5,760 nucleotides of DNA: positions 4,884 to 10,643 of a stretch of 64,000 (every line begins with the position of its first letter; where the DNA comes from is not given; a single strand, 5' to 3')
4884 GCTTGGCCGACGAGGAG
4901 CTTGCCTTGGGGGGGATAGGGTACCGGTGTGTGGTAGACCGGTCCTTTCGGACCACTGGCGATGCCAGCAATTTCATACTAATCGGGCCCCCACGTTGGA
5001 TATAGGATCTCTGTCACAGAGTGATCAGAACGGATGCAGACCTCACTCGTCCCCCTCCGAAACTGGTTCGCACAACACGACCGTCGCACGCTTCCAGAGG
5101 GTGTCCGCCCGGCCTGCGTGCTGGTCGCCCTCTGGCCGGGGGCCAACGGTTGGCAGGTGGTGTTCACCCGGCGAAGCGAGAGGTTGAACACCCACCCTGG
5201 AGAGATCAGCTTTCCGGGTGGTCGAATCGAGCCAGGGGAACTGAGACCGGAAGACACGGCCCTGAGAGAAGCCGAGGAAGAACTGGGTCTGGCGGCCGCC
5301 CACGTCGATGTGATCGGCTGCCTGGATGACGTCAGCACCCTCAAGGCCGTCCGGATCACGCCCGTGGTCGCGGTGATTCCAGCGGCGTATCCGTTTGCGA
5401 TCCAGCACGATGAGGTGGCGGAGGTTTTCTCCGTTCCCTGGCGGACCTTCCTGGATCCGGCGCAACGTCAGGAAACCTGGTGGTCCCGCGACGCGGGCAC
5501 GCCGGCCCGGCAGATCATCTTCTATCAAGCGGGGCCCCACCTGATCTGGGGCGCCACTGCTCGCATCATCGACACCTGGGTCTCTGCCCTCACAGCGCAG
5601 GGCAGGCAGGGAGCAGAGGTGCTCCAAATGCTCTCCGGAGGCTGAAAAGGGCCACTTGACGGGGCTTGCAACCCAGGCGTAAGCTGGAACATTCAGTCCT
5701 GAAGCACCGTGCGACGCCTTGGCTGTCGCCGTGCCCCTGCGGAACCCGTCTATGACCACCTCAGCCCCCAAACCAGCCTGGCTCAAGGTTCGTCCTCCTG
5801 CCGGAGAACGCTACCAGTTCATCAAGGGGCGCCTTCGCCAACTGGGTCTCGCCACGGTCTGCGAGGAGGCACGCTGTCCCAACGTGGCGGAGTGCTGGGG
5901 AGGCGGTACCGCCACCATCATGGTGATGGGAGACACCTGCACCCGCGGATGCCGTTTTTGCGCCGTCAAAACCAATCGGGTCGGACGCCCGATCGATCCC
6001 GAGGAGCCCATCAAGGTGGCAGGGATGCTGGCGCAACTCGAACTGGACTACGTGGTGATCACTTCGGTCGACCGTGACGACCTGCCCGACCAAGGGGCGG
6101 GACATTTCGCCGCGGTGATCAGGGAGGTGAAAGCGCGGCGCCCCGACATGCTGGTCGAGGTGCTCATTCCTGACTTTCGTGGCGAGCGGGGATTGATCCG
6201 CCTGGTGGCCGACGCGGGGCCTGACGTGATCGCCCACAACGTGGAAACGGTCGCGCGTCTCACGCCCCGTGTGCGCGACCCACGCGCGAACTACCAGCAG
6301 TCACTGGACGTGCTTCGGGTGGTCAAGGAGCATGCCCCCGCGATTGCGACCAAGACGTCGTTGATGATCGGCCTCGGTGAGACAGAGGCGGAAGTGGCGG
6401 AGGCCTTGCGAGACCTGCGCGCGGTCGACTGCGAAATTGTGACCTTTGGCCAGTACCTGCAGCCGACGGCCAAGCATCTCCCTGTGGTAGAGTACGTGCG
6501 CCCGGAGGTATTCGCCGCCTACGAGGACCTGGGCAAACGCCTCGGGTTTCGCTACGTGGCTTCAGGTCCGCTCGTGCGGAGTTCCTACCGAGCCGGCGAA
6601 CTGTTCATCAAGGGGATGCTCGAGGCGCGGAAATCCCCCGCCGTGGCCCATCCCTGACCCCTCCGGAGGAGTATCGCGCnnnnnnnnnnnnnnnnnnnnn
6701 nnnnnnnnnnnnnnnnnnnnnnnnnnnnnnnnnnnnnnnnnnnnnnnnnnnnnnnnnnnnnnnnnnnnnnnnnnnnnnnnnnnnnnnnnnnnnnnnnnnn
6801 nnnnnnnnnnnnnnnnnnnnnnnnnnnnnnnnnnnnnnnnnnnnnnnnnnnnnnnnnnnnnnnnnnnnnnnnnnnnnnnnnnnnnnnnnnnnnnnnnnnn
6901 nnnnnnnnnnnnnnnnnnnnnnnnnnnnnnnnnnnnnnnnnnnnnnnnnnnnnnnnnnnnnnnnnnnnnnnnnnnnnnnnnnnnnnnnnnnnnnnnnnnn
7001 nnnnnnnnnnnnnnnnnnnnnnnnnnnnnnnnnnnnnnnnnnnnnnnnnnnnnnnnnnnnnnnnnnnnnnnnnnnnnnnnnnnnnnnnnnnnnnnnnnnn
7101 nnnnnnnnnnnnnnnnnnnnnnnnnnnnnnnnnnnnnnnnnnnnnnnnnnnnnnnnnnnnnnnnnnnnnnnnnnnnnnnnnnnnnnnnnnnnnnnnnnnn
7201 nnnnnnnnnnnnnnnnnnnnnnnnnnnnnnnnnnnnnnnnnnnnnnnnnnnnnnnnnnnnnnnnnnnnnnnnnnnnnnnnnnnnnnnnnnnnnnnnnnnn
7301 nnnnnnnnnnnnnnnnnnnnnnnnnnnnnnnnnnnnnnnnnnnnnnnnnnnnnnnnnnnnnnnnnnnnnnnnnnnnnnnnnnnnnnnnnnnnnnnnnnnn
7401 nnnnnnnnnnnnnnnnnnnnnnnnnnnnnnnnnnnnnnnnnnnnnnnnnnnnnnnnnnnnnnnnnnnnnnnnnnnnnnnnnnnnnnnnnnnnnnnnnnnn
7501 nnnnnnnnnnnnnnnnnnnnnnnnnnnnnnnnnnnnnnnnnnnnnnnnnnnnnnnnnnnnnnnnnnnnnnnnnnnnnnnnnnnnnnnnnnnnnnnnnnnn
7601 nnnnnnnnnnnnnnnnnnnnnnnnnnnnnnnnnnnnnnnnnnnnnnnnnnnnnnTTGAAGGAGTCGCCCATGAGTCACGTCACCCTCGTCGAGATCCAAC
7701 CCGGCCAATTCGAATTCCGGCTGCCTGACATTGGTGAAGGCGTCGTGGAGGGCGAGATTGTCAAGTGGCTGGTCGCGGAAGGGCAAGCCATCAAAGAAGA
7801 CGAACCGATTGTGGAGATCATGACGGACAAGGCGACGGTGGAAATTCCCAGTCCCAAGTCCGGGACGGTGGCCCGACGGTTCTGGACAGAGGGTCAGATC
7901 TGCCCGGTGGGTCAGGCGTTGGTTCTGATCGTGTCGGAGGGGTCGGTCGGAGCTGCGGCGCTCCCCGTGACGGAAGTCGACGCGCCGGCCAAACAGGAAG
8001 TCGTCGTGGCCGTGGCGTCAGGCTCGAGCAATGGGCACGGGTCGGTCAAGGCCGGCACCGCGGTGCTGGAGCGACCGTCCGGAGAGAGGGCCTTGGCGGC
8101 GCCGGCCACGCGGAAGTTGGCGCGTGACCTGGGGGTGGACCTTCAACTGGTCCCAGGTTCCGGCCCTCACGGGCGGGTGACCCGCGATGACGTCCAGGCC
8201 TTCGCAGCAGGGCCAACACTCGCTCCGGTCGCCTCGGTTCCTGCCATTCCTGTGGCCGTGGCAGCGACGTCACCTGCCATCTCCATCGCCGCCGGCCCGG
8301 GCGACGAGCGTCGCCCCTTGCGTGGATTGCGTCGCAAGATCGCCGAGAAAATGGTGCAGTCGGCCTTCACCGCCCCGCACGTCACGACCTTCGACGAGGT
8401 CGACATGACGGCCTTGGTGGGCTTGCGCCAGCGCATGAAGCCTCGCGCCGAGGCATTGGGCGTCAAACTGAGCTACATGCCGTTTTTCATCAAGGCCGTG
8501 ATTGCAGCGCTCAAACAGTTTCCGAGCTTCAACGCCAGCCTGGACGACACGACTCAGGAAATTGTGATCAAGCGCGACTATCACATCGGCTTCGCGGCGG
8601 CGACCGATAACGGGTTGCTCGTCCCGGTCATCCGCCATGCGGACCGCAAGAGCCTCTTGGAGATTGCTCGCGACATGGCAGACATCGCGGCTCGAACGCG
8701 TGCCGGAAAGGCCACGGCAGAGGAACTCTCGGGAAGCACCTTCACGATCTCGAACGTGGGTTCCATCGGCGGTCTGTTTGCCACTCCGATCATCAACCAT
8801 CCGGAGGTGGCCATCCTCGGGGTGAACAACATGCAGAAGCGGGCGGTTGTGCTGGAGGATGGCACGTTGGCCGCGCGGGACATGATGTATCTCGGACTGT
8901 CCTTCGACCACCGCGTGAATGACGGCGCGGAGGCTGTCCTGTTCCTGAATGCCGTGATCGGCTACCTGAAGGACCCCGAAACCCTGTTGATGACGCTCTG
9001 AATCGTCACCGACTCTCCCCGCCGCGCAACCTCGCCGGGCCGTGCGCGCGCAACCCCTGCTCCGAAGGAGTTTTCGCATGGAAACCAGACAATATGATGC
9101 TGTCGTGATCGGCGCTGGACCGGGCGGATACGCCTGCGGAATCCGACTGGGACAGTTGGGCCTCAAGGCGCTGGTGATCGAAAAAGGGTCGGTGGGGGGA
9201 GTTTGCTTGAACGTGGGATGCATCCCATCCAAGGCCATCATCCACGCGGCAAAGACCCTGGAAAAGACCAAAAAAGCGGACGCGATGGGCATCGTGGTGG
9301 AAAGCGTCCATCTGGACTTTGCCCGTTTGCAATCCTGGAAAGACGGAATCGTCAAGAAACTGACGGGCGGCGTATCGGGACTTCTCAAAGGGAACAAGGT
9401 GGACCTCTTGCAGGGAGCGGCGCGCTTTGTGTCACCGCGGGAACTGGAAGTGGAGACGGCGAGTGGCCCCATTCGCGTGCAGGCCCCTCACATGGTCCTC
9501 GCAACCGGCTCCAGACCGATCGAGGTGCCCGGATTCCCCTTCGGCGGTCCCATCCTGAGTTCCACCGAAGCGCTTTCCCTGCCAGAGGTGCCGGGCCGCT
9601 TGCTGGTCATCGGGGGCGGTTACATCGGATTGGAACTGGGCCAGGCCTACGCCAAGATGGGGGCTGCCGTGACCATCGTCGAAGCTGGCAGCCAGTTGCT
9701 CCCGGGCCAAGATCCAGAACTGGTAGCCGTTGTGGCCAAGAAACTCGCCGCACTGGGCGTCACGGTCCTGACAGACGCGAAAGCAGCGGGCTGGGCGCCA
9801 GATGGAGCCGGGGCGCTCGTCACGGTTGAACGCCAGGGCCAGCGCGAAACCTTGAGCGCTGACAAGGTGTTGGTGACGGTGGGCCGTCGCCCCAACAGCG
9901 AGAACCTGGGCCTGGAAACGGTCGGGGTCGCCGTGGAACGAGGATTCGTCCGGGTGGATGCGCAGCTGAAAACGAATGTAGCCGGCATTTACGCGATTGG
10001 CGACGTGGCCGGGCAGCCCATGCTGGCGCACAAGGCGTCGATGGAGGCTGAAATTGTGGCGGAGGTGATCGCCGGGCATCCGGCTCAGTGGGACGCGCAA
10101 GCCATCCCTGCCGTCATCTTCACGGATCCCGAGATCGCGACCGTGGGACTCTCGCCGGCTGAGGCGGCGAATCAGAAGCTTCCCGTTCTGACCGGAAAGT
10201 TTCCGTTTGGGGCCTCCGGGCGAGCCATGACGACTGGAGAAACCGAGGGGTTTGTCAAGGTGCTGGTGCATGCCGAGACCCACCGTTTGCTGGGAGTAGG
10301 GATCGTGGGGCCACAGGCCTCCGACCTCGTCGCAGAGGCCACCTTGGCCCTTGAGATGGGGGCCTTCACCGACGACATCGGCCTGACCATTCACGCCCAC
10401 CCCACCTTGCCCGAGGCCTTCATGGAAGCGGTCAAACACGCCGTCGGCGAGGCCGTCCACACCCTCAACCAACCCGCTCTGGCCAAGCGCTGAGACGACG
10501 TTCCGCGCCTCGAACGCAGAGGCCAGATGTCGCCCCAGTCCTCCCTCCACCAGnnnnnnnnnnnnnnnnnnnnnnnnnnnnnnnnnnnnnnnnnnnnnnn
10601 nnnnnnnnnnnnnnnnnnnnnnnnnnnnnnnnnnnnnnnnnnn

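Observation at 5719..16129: Lipoate and 2-oxoacid dehydrogenase neighbourhood has E1-beta, E2 and E3 but no E1-alpha, and the giant signalling gene is wedged antisense between lpdA and lipB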

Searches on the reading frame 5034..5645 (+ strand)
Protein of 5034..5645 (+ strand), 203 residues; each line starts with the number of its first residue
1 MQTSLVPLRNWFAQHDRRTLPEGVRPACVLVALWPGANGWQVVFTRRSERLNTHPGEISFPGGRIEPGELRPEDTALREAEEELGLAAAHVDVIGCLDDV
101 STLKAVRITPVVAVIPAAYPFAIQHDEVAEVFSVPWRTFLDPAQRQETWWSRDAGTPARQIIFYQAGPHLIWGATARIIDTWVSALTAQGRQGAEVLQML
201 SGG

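Call 3: search_protein_families(library=pfam, proteins=[window:5034-5645:+])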
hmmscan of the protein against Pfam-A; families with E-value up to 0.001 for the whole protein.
window:5034-5645:+ (203 aa): 1 family
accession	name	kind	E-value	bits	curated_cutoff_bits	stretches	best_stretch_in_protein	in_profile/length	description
PF00293.34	NUDIX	-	5.4e-16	59.3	21.1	1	28-125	5-84/134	NUDIX domain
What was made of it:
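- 5034..5645 (+): NUDIX hydrolase. Best match is CoA pyrophosphatase, below cut-off. It is a conserved upstream neighbour of lipA in most relatives. PF00293 E = 5e-16 (call 3).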

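Call 55: search_protein_families(library=pfam, proteins=[window:5034-5645:+], max_evalue=0.001)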
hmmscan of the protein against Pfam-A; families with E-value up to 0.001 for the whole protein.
window:5034-5645:+ (203 aa): 1 family
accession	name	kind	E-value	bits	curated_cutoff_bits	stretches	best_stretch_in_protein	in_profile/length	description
PF00293.34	NUDIX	-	5.4e-16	59.3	21.1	1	28-125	5-84/134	NUDIX domain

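Call 68: search_protein_families(library=ncbifam, proteins=[window:5034-5645:+], max_evalue=0.001)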
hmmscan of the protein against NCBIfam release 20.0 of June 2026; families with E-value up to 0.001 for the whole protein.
window:5034-5645:+ (203 aa): 10 families
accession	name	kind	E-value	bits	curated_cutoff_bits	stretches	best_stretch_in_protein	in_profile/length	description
NF007980.0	PRK10707.1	equivalog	1.8e-28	99.4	134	1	24-181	29-183/192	CoA pyrophosphatase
TIGR00586.1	mutt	equivalog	7.2e-07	29.3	97.9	1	41-98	18-73/129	8-oxo-dGTP diphosphatase MutT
NF008044.0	PRK10776.1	equivalog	2e-05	24.4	148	1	44-95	20-69/130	8-oxo-dGTP diphosphatase MutT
NF006530.0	PRK08999.1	equivalog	2.7e-05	23.4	245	1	41-92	19-68/315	Nudix family hydrolase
NF008736.0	PRK11762.1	equivalog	4.2e-05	23.1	169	1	53-136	71-151/186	ADP compounds hydrolase NudE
NF001935.0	PRK00714.1-2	equivalog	0.00011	21.7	259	1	50-97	27-71/183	RNA pyrophosphohydrolase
NF041652.1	Nud_hyd_Dein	equivalog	0.00014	22.1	200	1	56-96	43-82/152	Nudix hydrolase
NF011922.0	PRK15393.1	equivalog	0.00025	20.7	152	1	41-133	51-141/182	NUDIX hydrolase YfcD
NF007834.0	PRK10546.1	equivalog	0.00048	20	156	1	52-95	26-68/135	pyrimidine (deoxy)nucleoside triphosphate diphosphatase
TIGR02705.1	nudix_YtkD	equivalog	0.00064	19.3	154.4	1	57-95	46-83/156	RNA deprotection pyrophosphohydrolase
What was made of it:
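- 5034..5645 (+): NF007980 CoA pyrophosphatase scores 99 bits against a cut-off of 134 (call 68).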

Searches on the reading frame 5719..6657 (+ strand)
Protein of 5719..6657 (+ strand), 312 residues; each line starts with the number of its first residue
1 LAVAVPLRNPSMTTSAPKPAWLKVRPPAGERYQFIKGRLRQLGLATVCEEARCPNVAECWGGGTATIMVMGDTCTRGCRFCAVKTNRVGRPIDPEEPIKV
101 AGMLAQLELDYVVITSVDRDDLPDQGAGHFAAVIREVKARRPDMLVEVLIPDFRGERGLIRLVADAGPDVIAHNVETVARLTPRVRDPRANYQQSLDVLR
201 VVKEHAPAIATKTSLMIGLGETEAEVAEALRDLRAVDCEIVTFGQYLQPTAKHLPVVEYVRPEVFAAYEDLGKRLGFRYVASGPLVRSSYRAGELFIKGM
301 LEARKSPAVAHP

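Call 3: search_protein_families(library=pfam, proteins=[window:5719-6657:+])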
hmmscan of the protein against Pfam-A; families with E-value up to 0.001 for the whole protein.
window:5719-6657:+ (312 aa): 2 families
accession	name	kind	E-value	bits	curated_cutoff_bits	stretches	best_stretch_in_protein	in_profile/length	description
PF04055.27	Radical_SAM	-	9.6e-24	84.9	29.5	1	69-233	2-166/166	Radical SAM superfamily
PF16881.10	LIAS_N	-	8.5e-10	39.4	27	1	19-53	62-96/96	N-terminal domain of lipoyl synthase of Radical_SAM family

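Call 17: search_protein_families(library=ncbifam, proteins=[window:5719-6657:+])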
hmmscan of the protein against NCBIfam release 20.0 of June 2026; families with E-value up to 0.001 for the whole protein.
window:5719-6657:+ (312 aa): 7 families
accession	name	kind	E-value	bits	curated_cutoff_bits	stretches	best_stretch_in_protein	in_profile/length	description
NF004019.1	PRK05481.1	subfamily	6.8e-120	399.7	203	1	18-299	1-280/286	lipoyl synthase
TIGR00510.1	lipA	equivalog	7.3e-120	399.8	310.25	1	14-302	13-300/302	lipoyl synthase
NF009544.0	PRK12928.1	subfamily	2.7e-113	378.1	210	1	13-295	15-296/300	lipoyl synthase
NF053790.1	LplA_LipA_fuse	exception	2.4e-110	369.9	800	1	15-293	330-604/606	bifunctional lipoate--protein ligase/lipoyl synthase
NF053743.1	LipS2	equivalog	1.3e-05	24.8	270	0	180-243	140-200/292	LipS2 family lipoyl synthase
TIGR00433.2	bioB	equivalog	3.2e-05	23.3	225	1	74-242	51-217/307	biotin synthase BioB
TIGR04043.1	rSAM_MSMEG_0568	hypoth_equivalog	0.00027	20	303.7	1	75-233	122-285/354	MSMEG_0568 family radical SAM protein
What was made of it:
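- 5719..6657 (+): lipA, lipoyl synthase. The mechanical ORF starts at TTG 5719. The in-frame ATG at 5752 would give 301 aa, against 298-300 aa for lipA in relatives. TIGR00510 scores 399.8 bits against a cut-off of 310 (call 17).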

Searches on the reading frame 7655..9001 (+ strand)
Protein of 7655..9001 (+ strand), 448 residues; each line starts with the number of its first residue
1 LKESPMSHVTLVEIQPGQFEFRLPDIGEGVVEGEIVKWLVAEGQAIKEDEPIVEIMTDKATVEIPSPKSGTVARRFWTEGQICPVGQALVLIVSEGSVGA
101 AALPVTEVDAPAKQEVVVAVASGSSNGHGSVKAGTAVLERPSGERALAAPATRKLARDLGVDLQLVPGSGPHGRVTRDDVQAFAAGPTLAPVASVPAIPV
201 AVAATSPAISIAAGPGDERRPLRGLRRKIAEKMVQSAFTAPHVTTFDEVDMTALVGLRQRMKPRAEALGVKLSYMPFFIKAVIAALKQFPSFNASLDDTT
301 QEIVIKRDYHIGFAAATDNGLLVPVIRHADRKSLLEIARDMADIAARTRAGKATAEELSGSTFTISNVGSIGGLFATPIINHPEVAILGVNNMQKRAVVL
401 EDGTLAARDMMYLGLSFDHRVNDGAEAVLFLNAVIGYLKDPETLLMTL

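Call 3: search_protein_families(library=pfam, proteins=[window:7655-9001:+])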
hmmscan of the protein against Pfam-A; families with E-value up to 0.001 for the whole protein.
window:7655-9001:+ (448 aa): 3 families
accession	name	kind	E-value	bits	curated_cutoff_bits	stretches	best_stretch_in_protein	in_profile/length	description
PF00198.28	2-oxoacid_dh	-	1.5e-89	299.8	23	1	217-446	4-232/232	2-oxoacid dehydrogenases acyltransferase (catalytic domain)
PF00364.28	Biotin_lipoyl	-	1.1e-18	67.3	22.1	1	20-92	2-73/73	Biotin-requiring enzyme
PF02817.22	E3_binding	-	2.7e-15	56.7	23.7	1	147-181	2-36/36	e3 binding domain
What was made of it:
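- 7671..9001 (+): E2 dihydrolipoyl acyltransferase, with lipoyl, E1/E3-binding and catalytic domains. The ORF opens at 7655. ATG 7671 follows GGAG. PF00364, PF02817 and PF00198 (call 3).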

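Call 17: search_protein_families(library=ncbifam, proteins=[window:7655-9001:+])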
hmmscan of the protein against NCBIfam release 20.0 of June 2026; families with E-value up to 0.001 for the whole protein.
window:7655-9001:+ (448 aa): 14 families
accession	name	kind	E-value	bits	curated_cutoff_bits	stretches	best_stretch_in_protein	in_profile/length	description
NF008814.0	PRK11854.1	equivalog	8.5e-106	354.8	722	1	19-446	208-637/637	pyruvate dehydrogenase complex dihydrolipoyllysine-residue acetyltransferase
NF004309.0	PRK05704.1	equivalog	1.1e-104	351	449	1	20-447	4-407/408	2-oxoglutarate dehydrogenase complex dihydrolipoyllysine-residue succinyltransferase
TIGR01348.1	PDHac_trf_long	equivalog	7.9e-100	335.1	552.1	1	18-446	155-587/587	dihydrolipoyllysine-residue acetyltransferase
TIGR01347.1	sucB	equivalog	3.7e-96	322.8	378.65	1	21-447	3-403/404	dihydrolipoyllysine-residue succinyltransferase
TIGR02927.1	SucB_Actino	equivalog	1.2e-90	305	423.45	1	20-435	128-565/579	2-oxoglutarate dehydrogenase, E2 component, dihydrolipoamide succinyltransferase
TIGR01349.1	PDHac_trf_mito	equivalog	1.5e-70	238.6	445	1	22-446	3-437/437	pyruvate dehydrogenase complex dihydrolipoamide acetyltransferase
NF008815.0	PRK11857.1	equivalog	3.2e-63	214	378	1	145-444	3-305/308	dihydrolipoamide acetyltransferase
NF011416.0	PRK14843.1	equivalog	2.9e-54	184.3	429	2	218-445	119-346/347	dihydrolipoamide acetyltransferase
NF008907.0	PRK12270.1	equivalog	2.1e-23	82.1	878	1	206-439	117-362/1241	multifunctional oxoglutarate decarboxylase/oxoglutarate dehydrogenase thiamine pyrophosphate-binding subunit/dihydrolipoyllysine-residue suc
NF011457.0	PRK14875.1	equivalog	1.1e-18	67.3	307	1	22-188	7-130/372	acetoin dehydrogenase dihydrolipoyllysine-residue acetyltransferase subunit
NF008854.0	PRK11892.1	equivalog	1.4e-08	33.9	454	1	21-114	5-99/464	pyruvate dehydrogenase complex E1 component subunit beta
NF004173.0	PRK05641.1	equivalog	1.4e-05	25.6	199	1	31-90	91-150/153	putative acetyl-CoA carboxylase biotin carboxyl carrier protein subunit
NF005117.0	PRK06549.1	equivalog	4.4e-05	24.1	159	1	32-92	69-129/130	acetyl-CoA carboxylase biotin carboxyl carrier protein subunit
TIGR02712.1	urea_carbox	equivalog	0.00095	16.9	1303.85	0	31-92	1139-1200/1201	urea carboxylase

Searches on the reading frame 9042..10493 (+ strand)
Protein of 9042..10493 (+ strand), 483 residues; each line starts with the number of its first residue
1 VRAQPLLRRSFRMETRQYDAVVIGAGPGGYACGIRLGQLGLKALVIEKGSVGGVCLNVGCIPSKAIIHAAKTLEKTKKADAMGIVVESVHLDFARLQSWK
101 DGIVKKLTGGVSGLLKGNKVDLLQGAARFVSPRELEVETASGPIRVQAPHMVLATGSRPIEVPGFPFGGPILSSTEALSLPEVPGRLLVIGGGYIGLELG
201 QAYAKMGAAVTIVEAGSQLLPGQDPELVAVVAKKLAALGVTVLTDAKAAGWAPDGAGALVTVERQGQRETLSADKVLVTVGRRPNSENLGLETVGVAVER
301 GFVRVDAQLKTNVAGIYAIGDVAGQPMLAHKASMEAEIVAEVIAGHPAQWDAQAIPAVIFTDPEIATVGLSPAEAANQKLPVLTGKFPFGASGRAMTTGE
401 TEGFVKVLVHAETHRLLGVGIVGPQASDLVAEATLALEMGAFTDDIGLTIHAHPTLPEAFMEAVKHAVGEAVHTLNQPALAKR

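Call 3: search_protein_families(library=pfam, proteins=[window:9042-10493:+])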
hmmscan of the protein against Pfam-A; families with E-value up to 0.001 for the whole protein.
window:9042-10493:+ (483 aa): 7 families
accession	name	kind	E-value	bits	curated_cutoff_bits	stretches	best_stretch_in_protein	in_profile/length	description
PF07992.20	Pyr_redox_2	-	4.4e-68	230.3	26.1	1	18-336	1-291/291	Pyridine nucleotide-disulphide oxidoreductase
PF02852.28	Pyr_redox_dim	-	1.9e-36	125.1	25.3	1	355-463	1-109/110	Pyridine nucleotide-disulphide oxidoreductase, dimerisation domain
PF00070.33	Pyr_redox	-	2e-19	70.3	22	1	186-262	1-77/82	Pyridine nucleotide-disulphide oxidoreductase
PF13738.12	Pyr_redox_3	-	1.4e-12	47.9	30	2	135-320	114-305/305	Pyridine nucleotide-disulphide oxidoreductase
PF13450.12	NAD_binding_8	-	1.1e-05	26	21.9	0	22-55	1-35/68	NAD(P)-binding Rossmann-like domain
PF03486.20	HI0933_like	-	0.00028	20.9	50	0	19-50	2-33/244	HI0933-like protein Rossmann domain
PF00890.30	FAD_binding_2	-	0.00031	20.5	20.4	1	19-52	1-34/414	FAD binding domain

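Call 17: search_protein_families(library=ncbifam, proteins=[window:9042-10493:+])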
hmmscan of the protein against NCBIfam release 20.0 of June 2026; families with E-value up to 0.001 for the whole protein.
window:9042-10493:+ (483 aa): 58 families (the best 25 are shown)
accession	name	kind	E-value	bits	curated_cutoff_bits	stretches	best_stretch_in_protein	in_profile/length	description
TIGR01350.1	lipoamide_DH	equivalog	3.5e-159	530.4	408.8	1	17-473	1-460/461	dihydrolipoyl dehydrogenase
TIGR02053.1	MerA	equivalog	7.9e-103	344.9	454.45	1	18-461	1-447/465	mercury(II) reductase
NF004992.0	PRK06370.1-4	equivalog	1.5e-94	317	629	1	15-459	2-447/459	FAD-containing oxidoreductase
NF004991.0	PRK06370.1-3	subfamily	1.7e-93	313.9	620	1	16-463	34-483/509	FAD-containing oxidoreductase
NF004943.0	PRK06292.2-1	equivalog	2.7e-92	309.9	432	1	16-465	2-453/456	dihydrolipoyl dehydrogenase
NF004947.0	PRK06292.2-5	equivalog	7.2e-90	302.1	592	1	16-469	2-460/474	dihydrolipoyl dehydrogenase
NF003585.0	PRK05249.1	equivalog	2.6e-89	300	465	1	14-464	3-454/464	Si-specific NAD(P)(+) transhydrogenase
NF004946.0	PRK06292.2-4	subfamily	7.6e-89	298.7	634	1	17-468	3-471/487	dihydrolipoyl dehydrogenase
NF004776.0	PRK06116.1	equivalog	3.5e-86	290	480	1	15-461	2-447/450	glutathione-disulfide reductase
NF004990.0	PRK06370.1-1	equivalog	4.8e-82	276.1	842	1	15-459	2-447/459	FAD-containing oxidoreductase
NF004945.0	PRK06292.2-3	equivalog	3.8e-80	270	494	1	17-465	3-450/457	dihydrolipoyl dehydrogenase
TIGR01424.1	gluta_reduc_2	equivalog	4.7e-79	266.1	606.05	1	17-461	2-443/446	glutathione-disulfide reductase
NF010311.1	PRK13748.1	subfamily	7.6e-79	266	600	1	14-438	94-519/560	mercury(II) reductase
NF005883.0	PRK07845.1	equivalog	4.3e-77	260.1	479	1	20-467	5-459/466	NAD(P)H-quinone dehydrogenase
NF005884.0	PRK07846.1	equivalog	5.2e-77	259.4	501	1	16-463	2-447/454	mycothione reductase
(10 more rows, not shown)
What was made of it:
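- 9079..10493 (+): E3 dihydrolipoyl dehydrogenase. The ORF opens at 9042. ATG 9079 follows AGGAG. Only 77 nt separate it from E2. TIGR01350 scores 530 bits against a cut-off of 409 (call 17).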
